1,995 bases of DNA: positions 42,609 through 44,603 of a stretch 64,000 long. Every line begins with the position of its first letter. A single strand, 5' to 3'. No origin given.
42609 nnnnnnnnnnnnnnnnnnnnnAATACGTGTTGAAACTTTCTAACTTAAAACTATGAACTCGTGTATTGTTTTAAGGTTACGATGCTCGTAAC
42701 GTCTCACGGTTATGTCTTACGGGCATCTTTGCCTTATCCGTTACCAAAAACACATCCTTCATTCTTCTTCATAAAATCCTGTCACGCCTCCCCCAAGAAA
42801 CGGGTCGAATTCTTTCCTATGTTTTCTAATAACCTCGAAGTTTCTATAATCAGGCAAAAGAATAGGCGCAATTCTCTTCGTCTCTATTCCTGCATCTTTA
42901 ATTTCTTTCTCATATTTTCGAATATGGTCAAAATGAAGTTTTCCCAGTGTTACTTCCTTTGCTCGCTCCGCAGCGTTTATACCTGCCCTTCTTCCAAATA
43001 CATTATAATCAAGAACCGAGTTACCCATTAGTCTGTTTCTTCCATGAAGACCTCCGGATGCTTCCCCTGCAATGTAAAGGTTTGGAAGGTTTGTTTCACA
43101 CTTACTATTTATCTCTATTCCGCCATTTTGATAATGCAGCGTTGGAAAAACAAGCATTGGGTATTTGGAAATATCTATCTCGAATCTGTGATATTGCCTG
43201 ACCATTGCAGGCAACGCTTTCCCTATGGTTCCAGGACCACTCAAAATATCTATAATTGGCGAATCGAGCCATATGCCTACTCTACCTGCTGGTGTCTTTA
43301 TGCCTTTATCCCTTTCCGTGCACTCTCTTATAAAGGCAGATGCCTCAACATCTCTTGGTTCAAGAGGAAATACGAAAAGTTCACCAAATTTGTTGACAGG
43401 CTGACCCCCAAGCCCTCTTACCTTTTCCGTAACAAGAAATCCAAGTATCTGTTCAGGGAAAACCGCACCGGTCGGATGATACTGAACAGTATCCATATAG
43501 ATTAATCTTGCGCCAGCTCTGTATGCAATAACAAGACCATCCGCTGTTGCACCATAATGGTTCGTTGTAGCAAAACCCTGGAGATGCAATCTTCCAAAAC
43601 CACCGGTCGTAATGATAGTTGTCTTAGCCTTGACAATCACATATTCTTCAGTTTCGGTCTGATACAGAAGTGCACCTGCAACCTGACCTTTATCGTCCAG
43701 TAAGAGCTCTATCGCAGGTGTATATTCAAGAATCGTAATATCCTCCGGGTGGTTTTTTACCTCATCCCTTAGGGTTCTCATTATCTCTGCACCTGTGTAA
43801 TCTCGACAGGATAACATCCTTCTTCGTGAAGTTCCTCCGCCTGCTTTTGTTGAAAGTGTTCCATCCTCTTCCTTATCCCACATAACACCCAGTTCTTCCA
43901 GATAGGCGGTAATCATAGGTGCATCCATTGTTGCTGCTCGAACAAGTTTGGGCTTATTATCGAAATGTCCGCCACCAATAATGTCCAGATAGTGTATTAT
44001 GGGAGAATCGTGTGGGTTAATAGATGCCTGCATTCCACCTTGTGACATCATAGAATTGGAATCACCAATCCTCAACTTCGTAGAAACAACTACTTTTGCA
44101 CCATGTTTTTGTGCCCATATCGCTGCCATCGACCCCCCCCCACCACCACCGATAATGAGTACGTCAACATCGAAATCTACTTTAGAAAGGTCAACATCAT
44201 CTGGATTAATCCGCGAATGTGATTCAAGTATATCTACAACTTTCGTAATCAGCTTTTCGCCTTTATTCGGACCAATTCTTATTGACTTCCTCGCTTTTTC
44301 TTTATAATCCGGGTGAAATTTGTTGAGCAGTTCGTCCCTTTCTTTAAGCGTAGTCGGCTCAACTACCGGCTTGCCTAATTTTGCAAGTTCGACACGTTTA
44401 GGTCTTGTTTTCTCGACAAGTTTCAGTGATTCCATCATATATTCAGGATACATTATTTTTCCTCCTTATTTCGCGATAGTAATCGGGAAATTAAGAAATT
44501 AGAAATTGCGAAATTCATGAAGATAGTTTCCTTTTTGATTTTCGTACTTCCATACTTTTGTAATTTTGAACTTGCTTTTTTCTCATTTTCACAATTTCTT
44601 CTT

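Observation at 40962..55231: Hybrid Hdr-NuoEF-SdhAB gene cluster: candidate NADH-linked HdrA-based electron-bifurcating complex with an [FeFe]-hydrogenase-like scaffold but no hydrogenase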

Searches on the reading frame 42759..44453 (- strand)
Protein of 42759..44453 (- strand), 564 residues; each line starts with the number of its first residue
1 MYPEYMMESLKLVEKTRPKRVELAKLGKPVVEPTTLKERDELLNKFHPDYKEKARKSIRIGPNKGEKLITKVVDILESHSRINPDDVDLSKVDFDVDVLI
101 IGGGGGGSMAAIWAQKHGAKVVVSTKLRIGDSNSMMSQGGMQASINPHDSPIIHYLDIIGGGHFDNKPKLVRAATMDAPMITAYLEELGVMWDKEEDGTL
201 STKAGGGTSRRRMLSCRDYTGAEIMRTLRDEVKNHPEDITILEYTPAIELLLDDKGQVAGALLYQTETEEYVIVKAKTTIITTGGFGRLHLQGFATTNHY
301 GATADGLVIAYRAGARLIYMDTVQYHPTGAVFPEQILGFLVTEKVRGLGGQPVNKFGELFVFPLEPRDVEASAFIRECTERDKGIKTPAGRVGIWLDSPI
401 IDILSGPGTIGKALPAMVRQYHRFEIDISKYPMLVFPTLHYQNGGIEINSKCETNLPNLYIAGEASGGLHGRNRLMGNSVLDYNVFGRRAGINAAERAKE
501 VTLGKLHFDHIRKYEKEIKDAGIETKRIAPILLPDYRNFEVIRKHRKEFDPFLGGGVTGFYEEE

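Call 4: search_protein_families(library=pfam, proteins=[window:42759-44453:-], max_evalue=0.001)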
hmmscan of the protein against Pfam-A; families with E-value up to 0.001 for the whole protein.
window:42759-44453:- (564 aa): 6 families
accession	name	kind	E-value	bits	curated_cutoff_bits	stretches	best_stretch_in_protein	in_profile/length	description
PF00890.30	FAD_binding_2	-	2.2e-68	231.8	20.4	1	97-480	1-414/414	FAD binding domain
PF07992.20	Pyr_redox_2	-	3.2e-08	33.8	26.1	1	97-297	2-122/291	Pyridine nucleotide-disulphide oxidoreductase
PF03486.20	HI0933_like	-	2.4e-07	30.9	50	1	97-464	2-218/244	HI0933-like protein Rossmann domain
PF01266.30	DAO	-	5e-06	26.7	27.9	1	97-204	1-94/353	FAD dependent oxidoreductase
PF01134.28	GIDA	-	5.9e-05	22.7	22.1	0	97-125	1-29/391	Glucose inhibited division protein A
PF12831.13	FAD_oxidored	-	0.00014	21.7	27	1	97-123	1-27/416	FAD dependent oxidoreductase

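Call 5: search_protein_families(library=ncbifam, proteins=[window:42759-44453:-], max_evalue=0.00001)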
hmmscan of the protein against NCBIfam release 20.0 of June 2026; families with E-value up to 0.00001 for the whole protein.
window:42759-44453:- (564 aa): 40 families (the best 25 are shown)
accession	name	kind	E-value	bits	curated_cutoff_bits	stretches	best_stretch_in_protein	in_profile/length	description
NF004900.0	PRK06263.1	equivalog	9.2e-101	338.1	718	1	94-521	6-427/546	fumarate reductase (CoM/CoB) subunit TfrA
NF005866.0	PRK07803.1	equivalog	1.6e-83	280.9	819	2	95-366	8-289/631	fumarate reductase/succinate dehydrogenase flavoprotein subunit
TIGR01812.1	sdhA_frdA_Gneg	subfamily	6.2e-77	259.4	567.3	1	97-510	1-416/568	succinate dehydrogenase or fumarate reductase, flavoprotein subunit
TIGR00551.1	nadB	equivalog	3e-73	247.2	452.75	1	96-499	3-390/489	L-aspartate oxidase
NF005636.0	PRK07395.1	subfamily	4.3e-66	223.3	723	1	91-493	8-402/560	L-aspartate oxidase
NF005867.0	PRK07804.1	equivalog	2e-65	221.1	639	1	95-502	18-421/548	L-aspartate oxidase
NF004724.0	PRK06069.1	subfamily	1.6e-63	214.8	826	1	95-518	5-435/577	succinate dehydrogenase/fumarate reductase flavoprotein subunit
NF005701.0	PRK07512.1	equivalog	2e-62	211.2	528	1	95-503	9-402/516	L-aspartate oxidase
NF006567.0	PRK09077.1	equivalog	1.4e-60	205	629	1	93-500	6-411/537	L-aspartate oxidase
NF005978.0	PRK08071.1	equivalog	4.9e-60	203.4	621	1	97-500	5-390/514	L-aspartate oxidase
NF004820.0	PRK06175.1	equivalog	7.7e-59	199.7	472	1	95-524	4-410/433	L-aspartate oxidase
NF006686.0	PRK09231.1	equivalog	5e-58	197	854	1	94-504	4-421/598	fumarate reductase (quinol) flavoprotein subunit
TIGR01176.1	fum_red_Fp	equivalog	3.6e-57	194.3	932.7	1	95-501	3-416/580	fumarate reductase (quinol) flavoprotein subunit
TIGR01813.1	flavo_cyto_c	subfamily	1.3e-55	189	285.45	2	97-380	1-292/444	flavocytochrome c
NF004613.0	PRK05945.1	equivalog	1.5e-55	188.9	824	1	95-513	3-428/575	succinate dehydrogenase/fumarate reductase flavoprotein subunit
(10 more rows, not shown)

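Call 7: find_homologous_proteins(query=window:42759-44453:-, max_evalue=1e-20)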
Query window:42759-44453:- (564 aa): 8000 proteins with E <= 1e-20 among 8000 candidates; the best 120 are listed.
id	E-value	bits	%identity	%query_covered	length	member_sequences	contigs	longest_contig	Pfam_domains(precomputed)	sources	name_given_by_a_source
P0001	0.0e+0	1199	90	100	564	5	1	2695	PF01266.31,PF00890.31,PF07992.21,PF03486.21,PF01134.29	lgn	-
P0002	0.0e+0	1172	88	100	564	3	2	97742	PF00890.31,PF07992.21,PF03486.21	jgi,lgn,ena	-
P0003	0.0e+0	1172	88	100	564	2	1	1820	PF00890.31,PF07992.21,PF03486.21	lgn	-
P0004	0.0e+0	1159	87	100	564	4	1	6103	PF01266.31,PF00890.31,PF07992.21,PF03486.21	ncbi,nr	ncbi:FAD-binding protein [candidate division WOR-3 bacterium]|nr:FAD-binding protein [candidate divi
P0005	0.0e+0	1148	86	100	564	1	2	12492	PF01266.31,PF00890.31,PF07992.21,PF03486.21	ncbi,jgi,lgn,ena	ncbi:hypothetical protein ES703_15901 [subsurface metagenome]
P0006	0.0e+0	1143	85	100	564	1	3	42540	PF01266.31,PF00890.31,PF07992.21,PF03486.21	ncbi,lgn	-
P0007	0.0e+0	1143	85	100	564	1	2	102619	PF01266.31,PF00890.31,PF07992.21,PF03486.21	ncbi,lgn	-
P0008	0.0e+0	1142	86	100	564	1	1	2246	PF01266.31,PF00890.31,PF07992.21,PF03486.21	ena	-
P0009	0.0e+0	1140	85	100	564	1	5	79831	PF01266.31,PF00890.31,PF07992.21,PF03486.21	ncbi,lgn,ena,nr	ncbi:FAD-binding protein [candidate division WOR-3 bacterium]|nr:FAD-binding protein [candidate divi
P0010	0.0e+0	1139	85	100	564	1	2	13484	PF01266.31,PF00890.31,PF07992.21,PF03486.21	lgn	-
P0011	0.0e+0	1139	85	100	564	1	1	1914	PF01266.31,PF00890.31,PF07992.21,PF03486.21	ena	-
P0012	0.0e+0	1138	85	100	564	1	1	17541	PF01266.31,PF00890.31,PF07992.21,PF03486.21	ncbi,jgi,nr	ncbi:MAG: FAD-binding protein [Candidatus Cloacimonadota bacterium]|nr:MAG: FAD-binding protein [Can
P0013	0.0e+0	1126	84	100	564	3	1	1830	PF01266.31,PF00890.31,PF07992.21,PF03486.21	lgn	-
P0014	0.0e+0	1121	84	100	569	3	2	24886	PF00890.31,PF07992.21,PF03486.21,PF12831.14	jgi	jgi:succinate dehydrogenase/fumarate reductase flavoprotein subunit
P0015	0.0e+0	1117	84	100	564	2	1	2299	PF00890.31,PF07992.21,PF03486.21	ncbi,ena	-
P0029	2.4e-283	959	73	99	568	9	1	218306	PF01266.31,PF00890.31,PF07992.21,PF03486.21,PF01134.29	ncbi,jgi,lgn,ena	-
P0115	9.3e-258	874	68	97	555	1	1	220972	PF01266.31,PF00890.31,PF07992.21,PF03486.21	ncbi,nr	ncbi:MAG: FAD-binding protein [Clostridiales bacterium]|nr:FAD-binding protein [Clostridiales bacter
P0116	1.0e-257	874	69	97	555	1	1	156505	PF01266.31,PF00890.31,PF07992.21,PF03486.21,PF01134.29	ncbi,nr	ncbi:MAG: FAD-binding protein [Candidatus Aminicenantes bacterium]|nr:FAD-binding protein [Candidatu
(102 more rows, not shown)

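Call 8: find_encoding_contigs(protein=P0115, flank=10000, max_places=2)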
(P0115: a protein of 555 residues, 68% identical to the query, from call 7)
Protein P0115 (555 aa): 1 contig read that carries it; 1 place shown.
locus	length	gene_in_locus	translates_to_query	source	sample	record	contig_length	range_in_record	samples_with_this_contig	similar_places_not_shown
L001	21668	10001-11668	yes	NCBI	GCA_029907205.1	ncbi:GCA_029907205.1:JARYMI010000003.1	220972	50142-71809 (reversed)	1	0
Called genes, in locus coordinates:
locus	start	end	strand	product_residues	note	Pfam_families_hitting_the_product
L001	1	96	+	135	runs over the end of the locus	PF13183:Fer4_8, PF13237:Fer4_10 (faint), PF13187:Fer4_9, PF13534:Fer4_17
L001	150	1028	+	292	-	PF02754:CCG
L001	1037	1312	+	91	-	PF14697:Fer4_21 (faint), PF12797:Fer4_2 (weak), PF00037:Fer4, PF12837:Fer4_6 (weak), PF13237:Fer4_10 (faint), PF12838:Fer4_7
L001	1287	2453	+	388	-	PF01855:POR_N, PF02780:Transketolase_C, PF17147:PFOR_II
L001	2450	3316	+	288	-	PF02775:TPP_enzyme_C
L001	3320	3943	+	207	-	PF01558:POR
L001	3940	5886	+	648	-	PF00890:FAD_binding_2 (weak), PF01266:DAO (weak), PF07992:Pyr_redox_2 (weak), PF12831:FAD_oxidored (weak), PF13450:NAD_binding_8 (weak), PF00037:Fer4 (weak), PF12837:Fer4_6 (weak), PF12838:Fer4_7 (weak), +5 more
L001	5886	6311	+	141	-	PF02662:FlpD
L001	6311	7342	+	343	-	PF13187:Fer4_9 (faint), PF12838:Fer4_7 (faint), PF13534:Fer4_17 (faint), PF12797:Fer4_2 (faint), PF13237:Fer4_10 (faint), PF00037:Fer4 (faint), PF13183:Fer4_8 (weak)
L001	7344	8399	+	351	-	PF13534:Fer4_17 (faint), PF13746:Fer4_18 (faint), PF12838:Fer4_7 (faint), PF12797:Fer4_2 (faint), PF13237:Fer4_10 (faint), PF17179:Fer4_22, PF00037:Fer4 (weak)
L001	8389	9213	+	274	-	PF08030:NAD_binding_6 (faint), PF00175:NAD_binding_1, PF10418:DHODB_Fe-S_bind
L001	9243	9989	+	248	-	PF13534:Fer4_17 (faint), PF13183:Fer4_8 (faint), PF13237:Fer4_10 (weak), PF12838:Fer4_7 (weak), PF13187:Fer4_9 (weak)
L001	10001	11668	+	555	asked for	PF00890:FAD_binding_2, PF01266:DAO (faint), PF03486:HI0933_like (faint), PF07992:Pyr_redox_2 (faint)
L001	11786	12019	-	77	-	PF01206:TusA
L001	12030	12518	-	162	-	PF13686:DrsE_2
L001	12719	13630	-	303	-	-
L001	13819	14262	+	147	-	PF07238:PilZ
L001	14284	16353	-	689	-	PF02092:tRNA_synt_2f, PF05746:DALR_1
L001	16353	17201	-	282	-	PF02091:tRNA-synt_2e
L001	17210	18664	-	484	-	PF02347:GDC-P, PF00266:Aminotran_5, PF21478:GcvP2_C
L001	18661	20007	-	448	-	PF02347:GDC-P, PF00266:Aminotran_5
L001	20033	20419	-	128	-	PF01597:GCV_H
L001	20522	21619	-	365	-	PF01571:GCV_T, PF08669:GCV_T_C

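Call 9: find_encoding_contigs(protein=P0116, flank=10000, max_places=2)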
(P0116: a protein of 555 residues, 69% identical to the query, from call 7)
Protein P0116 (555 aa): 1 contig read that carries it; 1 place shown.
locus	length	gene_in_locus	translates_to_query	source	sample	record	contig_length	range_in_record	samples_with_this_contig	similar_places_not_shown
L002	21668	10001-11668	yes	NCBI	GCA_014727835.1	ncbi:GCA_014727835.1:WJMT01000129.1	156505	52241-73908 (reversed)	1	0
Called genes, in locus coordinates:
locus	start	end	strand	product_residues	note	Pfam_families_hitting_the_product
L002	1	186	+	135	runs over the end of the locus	PF13183:Fer4_8, PF13237:Fer4_10 (faint), PF13187:Fer4_9 (weak), PF13534:Fer4_17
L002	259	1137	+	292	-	PF02754:CCG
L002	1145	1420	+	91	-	PF14697:Fer4_21 (faint), PF00037:Fer4 (weak), PF12838:Fer4_7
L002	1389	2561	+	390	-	PF01855:POR_N, PF02780:Transketolase_C, PF17147:PFOR_II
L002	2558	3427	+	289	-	PF02775:TPP_enzyme_C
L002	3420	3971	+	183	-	PF01558:POR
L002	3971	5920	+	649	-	PF07992:Pyr_redox_2 (weak), PF00890:FAD_binding_2 (weak), PF01266:DAO (weak), PF12831:FAD_oxidored, PF13450:NAD_binding_8 (weak), PF00037:Fer4, PF12837:Fer4_6 (weak), PF12838:Fer4_7 (weak), +7 more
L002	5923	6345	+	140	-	PF02662:FlpD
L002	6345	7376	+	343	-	PF04432:FrhB_FdhB_C (weak), PF13187:Fer4_9 (faint), PF12838:Fer4_7 (faint), PF13534:Fer4_17 (faint), PF00037:Fer4 (faint), PF12797:Fer4_2 (faint), PF13237:Fer4_10 (faint), PF13183:Fer4_8 (weak)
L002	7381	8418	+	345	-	PF13484:Fer4_16 (faint), PF12838:Fer4_7 (faint), PF13187:Fer4_9 (faint), PF13534:Fer4_17 (faint), PF12797:Fer4_2 (faint), PF14697:Fer4_21 (faint), PF00037:Fer4 (faint), PF17179:Fer4_22, +1 more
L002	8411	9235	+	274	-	PF08030:NAD_binding_6 (faint), PF00175:NAD_binding_1, PF10418:DHODB_Fe-S_bind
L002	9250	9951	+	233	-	PF13183:Fer4_8 (faint), PF13534:Fer4_17 (faint), PF13187:Fer4_9 (weak), PF13237:Fer4_10 (weak), PF12838:Fer4_7 (weak)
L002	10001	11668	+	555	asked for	PF00890:FAD_binding_2, PF01134:GIDA (faint), PF01266:DAO (faint), PF03486:HI0933_like (weak), PF07992:Pyr_redox_2 (faint)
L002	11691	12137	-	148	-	PF07238:PilZ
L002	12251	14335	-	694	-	PF02092:tRNA_synt_2f, PF05746:DALR_1 (weak)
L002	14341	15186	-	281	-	PF02091:tRNA-synt_2e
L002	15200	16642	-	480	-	PF02347:GDC-P, PF01212:Beta_elim_lyase (weak), PF00266:Aminotran_5, PF21478:GcvP2_C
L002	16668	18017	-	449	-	PF02347:GDC-P, PF00266:Aminotran_5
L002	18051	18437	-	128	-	PF01597:GCV_H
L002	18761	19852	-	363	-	PF01571:GCV_T, PF08669:GCV_T_C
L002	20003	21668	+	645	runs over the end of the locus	PF03485:Arg_tRNA_synt_N, PF00133:tRNA-synt_1 (weak), PF00750:tRNA-synt_1d, PF05746:DALR_1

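Call 18: find_related_loci(query=A1, collection=genome_contigs, flank=10000)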
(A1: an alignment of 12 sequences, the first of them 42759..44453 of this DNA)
Query A1 (564 aa) in genome_contigs; peptide patterns used: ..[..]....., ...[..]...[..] (x = any residue, [..] = any of these).
529 stretches matched a pattern; 351 encode a relative of the query (tblastn E <= 1e-3); the best 80 are kept; 80 distinct loci.
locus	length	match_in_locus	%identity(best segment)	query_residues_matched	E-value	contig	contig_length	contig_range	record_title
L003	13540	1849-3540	85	1-564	0e+0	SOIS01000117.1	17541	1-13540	MAG: Candidatus Cloacimonadota bacterium isolate E29_bin43 NODE_667_length_17541_cov_6.948530, whole genome shotgun sequ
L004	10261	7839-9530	82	1-564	0e+0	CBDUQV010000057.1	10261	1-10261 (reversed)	MAG TPA_asm: uncultured bacterium isolate SRR22302361_binner13_Refined_118 genome assembly, contig: ERZ25748748.4146, wh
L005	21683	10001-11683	75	2-562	0e+0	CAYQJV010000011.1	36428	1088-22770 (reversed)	MAG TPA_asm: uncultured bacterium isolate SRP338002_co1_144 genome assembly, contig: NODE_1051_length_36428_cov_11.35048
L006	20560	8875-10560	74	2-563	0e+0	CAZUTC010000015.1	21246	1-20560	MAG TPA_asm: uncultured bacterium isolate binchicken_co349_126 genome assembly, contig: NODE_557_length_21246_cov_17.497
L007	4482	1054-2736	76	2-562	0e+0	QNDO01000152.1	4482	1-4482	MAG: Candidatus Hydrothermota bacterium isolate B29_G16 B29_Guay16_scaffold_22657, whole genome shotgun sequence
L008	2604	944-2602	72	1-553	0e+0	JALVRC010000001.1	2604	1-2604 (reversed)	MAG: candidate division WOR-3 bacterium isolate A3_metabat2_scaf2bin.099 A3_NODE_100744_length_2604_cov_2.410577, whole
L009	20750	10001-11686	73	2-562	0e+0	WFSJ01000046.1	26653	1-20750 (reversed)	MAG: Acidobacteria bacterium isolate S016_38 k151_652439, whole genome shotgun sequence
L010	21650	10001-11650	72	1-550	0e+0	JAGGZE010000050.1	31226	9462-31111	MAG: bacterium isolate AUK196 PB_MBMC_150_c_000000000051, whole genome shotgun sequence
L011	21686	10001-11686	73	2-562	0e+0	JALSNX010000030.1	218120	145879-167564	MAG: candidate division WOR-3 bacterium isolate 356-284_metabat1_scaf2bin.077 356-284_scaffold_9_c1, whole genome shotgu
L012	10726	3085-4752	73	2-557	0e+0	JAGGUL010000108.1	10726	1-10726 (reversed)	MAG: Candidatus Hydrothermota bacterium isolate AUK073 PB_MBMC_027_c_000000000043, whole genome shotgun sequence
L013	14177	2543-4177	72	1-545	0e+0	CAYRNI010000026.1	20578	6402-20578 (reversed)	MAG TPA_asm: uncultured bacterium isolate binchicken_co357_32 genome assembly, contig: NODE_995_length_20578_cov_9.74438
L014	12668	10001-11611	73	1-536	0e+0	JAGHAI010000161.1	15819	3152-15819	MAG: bacterium isolate AUK226 PB_MBMC_180_c_000000000158, whole genome shotgun sequence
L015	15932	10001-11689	71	2-562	0e+0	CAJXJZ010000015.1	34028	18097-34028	TPA_asm: uncultured bacterium isolate SRR4023291_bin.14_MetaBAT_v2.12.1_MAG genome assembly, contig: NODE_121_length_340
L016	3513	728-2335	73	1-536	0e+0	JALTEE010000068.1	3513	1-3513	MAG: bacterium isolate S014_metabat2_scaf2bin.008 S014_NODE_16552_length_3513_cov_1.944182, whole genome shotgun sequenc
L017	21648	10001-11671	70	2-557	0e+0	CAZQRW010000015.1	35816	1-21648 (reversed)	MAG TPA_asm: uncultured bacterium isolate binchicken_co19_491 genome assembly, contig: NODE_1552_length_35816_cov_19.932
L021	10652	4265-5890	73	1-541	0e+0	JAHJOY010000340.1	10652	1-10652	MAG: bacterium isolate Old_saline_planktonic.mb.52 Old_saline_plankto.mb.52_k141_937249, whole genome shotgun sequence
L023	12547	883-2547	70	2-554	0e+0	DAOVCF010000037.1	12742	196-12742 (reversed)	MAG TPA_asm: Candidatus Stahlbacteria bacterium isolate CSMAG_1024 CSMAG_1024_k141_500037_length_12742_cov_20.6064, whol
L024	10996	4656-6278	70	1-541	0e+0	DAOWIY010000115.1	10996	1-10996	MAG TPA_asm: Clostridia bacterium isolate CSMAG_2055 CSMAG_2055_k141_956386_length_10996_cov_65.0000, whole genome shotg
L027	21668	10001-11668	69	2-554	0e+0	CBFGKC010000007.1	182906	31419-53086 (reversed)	MAG: candidate division WOR-3 bacterium isolate V_C2H3O2Na_Bin.72.optimized.1 genome assembly, contig: NODE_7_length_182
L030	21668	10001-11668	68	2-557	0e+0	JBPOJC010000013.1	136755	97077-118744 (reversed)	MAG: Caldisericota bacterium isolate MAG_4091 c_000000608788, whole genome shotgun sequence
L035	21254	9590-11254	70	2-554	0e+0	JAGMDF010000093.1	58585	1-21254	MAG: candidate division WOR-3 bacterium isolate RS_17_4 ZL495.bin.4.fa_93, whole genome shotgun sequence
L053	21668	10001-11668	67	2-557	0e+0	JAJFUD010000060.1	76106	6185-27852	MAG: bacterium isolate bin.371 k141_422865, whole genome shotgun sequence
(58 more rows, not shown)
